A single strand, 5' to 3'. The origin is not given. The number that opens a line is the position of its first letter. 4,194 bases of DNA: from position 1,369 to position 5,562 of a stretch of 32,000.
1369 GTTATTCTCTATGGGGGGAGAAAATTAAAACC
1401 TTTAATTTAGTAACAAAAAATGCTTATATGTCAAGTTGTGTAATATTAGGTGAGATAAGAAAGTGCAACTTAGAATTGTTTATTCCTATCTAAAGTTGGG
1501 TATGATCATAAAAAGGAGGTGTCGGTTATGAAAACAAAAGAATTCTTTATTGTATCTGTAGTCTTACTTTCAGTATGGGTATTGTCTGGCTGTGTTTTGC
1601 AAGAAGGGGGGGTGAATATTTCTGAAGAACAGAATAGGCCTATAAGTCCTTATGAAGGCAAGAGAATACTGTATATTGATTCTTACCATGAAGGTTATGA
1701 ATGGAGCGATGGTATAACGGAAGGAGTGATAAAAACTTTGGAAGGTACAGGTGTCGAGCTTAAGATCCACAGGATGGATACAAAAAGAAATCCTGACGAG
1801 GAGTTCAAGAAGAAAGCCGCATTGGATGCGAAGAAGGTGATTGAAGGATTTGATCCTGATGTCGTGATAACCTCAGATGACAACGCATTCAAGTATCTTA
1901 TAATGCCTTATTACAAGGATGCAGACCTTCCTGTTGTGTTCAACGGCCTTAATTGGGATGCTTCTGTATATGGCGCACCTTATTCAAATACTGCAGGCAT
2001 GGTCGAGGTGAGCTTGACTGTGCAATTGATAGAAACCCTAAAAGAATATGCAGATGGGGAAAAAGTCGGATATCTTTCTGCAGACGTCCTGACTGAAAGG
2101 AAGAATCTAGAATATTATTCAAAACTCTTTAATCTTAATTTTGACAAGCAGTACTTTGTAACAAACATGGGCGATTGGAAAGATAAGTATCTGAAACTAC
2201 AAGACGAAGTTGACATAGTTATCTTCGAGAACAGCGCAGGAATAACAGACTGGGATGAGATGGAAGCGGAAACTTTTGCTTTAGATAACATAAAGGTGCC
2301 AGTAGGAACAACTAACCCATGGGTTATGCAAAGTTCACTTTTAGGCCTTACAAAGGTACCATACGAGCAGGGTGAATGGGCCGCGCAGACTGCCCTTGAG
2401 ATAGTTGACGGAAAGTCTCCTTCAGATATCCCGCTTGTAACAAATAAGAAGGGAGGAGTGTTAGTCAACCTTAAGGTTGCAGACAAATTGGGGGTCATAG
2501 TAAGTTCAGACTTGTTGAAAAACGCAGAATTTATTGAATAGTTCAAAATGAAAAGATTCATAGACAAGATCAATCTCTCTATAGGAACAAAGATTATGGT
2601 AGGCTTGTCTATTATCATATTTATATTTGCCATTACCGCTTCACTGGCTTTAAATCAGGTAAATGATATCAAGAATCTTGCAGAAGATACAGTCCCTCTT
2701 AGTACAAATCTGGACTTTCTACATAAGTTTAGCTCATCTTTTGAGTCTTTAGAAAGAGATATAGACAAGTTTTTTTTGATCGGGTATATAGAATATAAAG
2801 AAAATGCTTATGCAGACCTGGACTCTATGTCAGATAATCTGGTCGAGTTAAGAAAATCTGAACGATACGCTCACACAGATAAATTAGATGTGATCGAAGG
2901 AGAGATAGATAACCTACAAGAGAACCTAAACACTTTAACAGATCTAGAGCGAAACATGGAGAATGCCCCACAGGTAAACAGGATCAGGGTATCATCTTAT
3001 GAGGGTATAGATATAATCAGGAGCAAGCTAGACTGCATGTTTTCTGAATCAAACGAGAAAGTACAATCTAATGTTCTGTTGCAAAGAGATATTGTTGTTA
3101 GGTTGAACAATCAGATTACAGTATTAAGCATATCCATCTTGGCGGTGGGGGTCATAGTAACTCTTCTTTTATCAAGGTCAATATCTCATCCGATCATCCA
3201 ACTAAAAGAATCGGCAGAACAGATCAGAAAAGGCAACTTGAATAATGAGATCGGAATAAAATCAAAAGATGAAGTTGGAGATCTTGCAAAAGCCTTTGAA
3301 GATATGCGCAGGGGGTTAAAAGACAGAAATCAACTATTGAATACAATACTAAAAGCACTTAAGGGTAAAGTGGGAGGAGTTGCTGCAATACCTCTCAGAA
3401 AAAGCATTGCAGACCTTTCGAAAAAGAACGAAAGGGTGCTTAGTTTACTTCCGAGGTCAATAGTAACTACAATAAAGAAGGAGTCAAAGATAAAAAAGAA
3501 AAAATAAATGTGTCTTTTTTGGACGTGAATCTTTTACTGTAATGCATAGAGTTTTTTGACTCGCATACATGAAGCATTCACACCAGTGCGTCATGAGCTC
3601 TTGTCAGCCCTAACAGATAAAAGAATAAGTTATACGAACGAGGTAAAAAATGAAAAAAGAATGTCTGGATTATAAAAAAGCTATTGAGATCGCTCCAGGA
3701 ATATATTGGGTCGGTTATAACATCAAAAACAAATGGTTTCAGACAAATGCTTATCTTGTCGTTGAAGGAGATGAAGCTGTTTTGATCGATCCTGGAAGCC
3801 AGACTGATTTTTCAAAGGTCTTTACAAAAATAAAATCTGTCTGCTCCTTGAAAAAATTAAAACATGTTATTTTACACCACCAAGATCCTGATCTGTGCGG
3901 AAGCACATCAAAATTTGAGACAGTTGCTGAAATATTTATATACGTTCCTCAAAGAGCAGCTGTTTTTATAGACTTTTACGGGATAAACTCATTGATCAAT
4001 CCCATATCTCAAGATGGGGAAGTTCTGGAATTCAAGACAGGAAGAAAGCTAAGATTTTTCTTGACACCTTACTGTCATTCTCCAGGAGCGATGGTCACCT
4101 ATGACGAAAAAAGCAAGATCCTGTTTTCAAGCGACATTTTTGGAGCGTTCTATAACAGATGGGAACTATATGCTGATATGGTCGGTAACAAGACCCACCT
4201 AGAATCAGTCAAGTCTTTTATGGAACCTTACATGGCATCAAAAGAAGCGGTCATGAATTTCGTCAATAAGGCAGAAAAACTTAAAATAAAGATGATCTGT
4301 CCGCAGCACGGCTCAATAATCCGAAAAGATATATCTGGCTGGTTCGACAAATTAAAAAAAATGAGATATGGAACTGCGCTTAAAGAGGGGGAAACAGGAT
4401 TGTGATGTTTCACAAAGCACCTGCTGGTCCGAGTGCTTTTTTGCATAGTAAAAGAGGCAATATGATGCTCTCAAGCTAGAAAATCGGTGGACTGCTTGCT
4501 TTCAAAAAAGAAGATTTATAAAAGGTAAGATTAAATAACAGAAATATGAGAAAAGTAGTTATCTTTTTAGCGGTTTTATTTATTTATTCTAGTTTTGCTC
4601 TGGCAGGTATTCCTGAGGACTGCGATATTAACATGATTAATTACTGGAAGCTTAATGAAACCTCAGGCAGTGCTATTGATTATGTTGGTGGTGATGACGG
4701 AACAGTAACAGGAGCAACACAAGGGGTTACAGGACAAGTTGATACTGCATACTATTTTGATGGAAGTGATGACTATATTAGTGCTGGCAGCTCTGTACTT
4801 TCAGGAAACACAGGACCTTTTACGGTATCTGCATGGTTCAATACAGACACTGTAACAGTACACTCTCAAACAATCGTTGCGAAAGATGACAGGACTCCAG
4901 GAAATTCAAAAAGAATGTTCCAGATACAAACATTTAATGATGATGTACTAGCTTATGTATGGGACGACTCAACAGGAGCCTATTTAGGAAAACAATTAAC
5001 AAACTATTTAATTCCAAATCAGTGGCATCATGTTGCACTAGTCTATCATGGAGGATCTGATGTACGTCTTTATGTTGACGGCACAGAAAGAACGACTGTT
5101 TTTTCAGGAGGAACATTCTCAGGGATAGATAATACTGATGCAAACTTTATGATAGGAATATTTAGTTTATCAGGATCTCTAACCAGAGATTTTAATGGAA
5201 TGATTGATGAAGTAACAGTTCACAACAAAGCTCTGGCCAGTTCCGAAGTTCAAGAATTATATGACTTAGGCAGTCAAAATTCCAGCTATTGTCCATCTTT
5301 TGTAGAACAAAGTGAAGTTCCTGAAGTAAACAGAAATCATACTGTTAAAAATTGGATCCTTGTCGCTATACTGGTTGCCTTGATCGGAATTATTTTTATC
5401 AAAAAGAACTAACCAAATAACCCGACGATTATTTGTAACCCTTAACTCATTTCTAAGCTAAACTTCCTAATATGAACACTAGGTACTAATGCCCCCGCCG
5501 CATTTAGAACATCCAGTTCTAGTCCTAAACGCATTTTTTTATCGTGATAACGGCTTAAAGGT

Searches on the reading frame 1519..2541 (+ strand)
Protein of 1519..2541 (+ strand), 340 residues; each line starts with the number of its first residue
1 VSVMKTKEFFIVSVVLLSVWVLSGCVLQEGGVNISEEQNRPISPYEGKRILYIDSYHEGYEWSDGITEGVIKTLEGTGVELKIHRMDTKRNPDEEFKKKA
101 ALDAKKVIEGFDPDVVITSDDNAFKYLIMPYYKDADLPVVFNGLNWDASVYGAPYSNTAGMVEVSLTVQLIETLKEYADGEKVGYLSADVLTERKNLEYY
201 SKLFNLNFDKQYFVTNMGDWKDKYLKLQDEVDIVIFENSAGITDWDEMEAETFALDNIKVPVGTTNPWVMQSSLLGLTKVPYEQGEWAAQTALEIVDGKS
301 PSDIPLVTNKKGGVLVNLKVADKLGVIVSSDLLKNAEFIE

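Call 67: search_protein_families(library=pfam, proteins=[window:1519-2541:+], max_evalue=0.001)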
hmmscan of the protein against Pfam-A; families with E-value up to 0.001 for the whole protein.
window:1519-2541:+ (340 aa): 1 family
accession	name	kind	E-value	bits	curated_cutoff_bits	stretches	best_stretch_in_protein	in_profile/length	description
PF04392.18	ABC_sub_bind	-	2.1e-10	40.8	25.9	1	65-337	15-290/293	ABC transporter substrate binding protein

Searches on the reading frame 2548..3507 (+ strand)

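Call 97: search_protein_families(library=pfam, proteins=[window:2548-3507:+], max_evalue=0.001)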
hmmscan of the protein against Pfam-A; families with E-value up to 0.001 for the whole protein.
window:2548-3507:+ (319 aa): 1 family
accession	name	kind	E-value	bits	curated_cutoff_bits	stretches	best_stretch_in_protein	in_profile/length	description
PF00672.30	HAMP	-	4.3e-14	53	25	1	207-258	1-52/53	HAMP domain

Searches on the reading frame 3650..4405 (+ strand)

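Call 67: search_protein_families(library=pfam, proteins=[window:3650-4405:+], max_evalue=0.001)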
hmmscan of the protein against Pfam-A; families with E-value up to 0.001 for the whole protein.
window:3650-4405:+ (251 aa): 2 families
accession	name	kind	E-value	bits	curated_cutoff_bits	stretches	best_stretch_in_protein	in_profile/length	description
PF19583.5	ODP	-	1e-62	211.9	27.2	1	30-221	1-194/194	ODP family beta lactamase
PF00753.33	Lactamase_B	-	3.8e-13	50.2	22.7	1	29-220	3-196/196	Metallo-beta-lactamase superfamily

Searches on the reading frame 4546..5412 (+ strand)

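Call 97: search_protein_families(library=pfam, proteins=[window:4546-5412:+], max_evalue=0.001)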
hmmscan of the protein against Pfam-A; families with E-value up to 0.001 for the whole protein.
window:4546-5412:+ (288 aa): 3 families
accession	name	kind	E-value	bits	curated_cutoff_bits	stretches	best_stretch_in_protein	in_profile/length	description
PF13385.13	Laminin_G_3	-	2.3e-26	93.2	27.6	1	72-236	1-151/151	Concanavalin A-like lectin/glucanases superfamily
PF02210.31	Laminin_G_2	-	4.1e-05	24.5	22.9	1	132-227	27-125/126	Laminin G domain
PF02973.23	Sialidase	-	0.00015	21.8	26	1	172-237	118-183/189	Sialidase, N-terminal domain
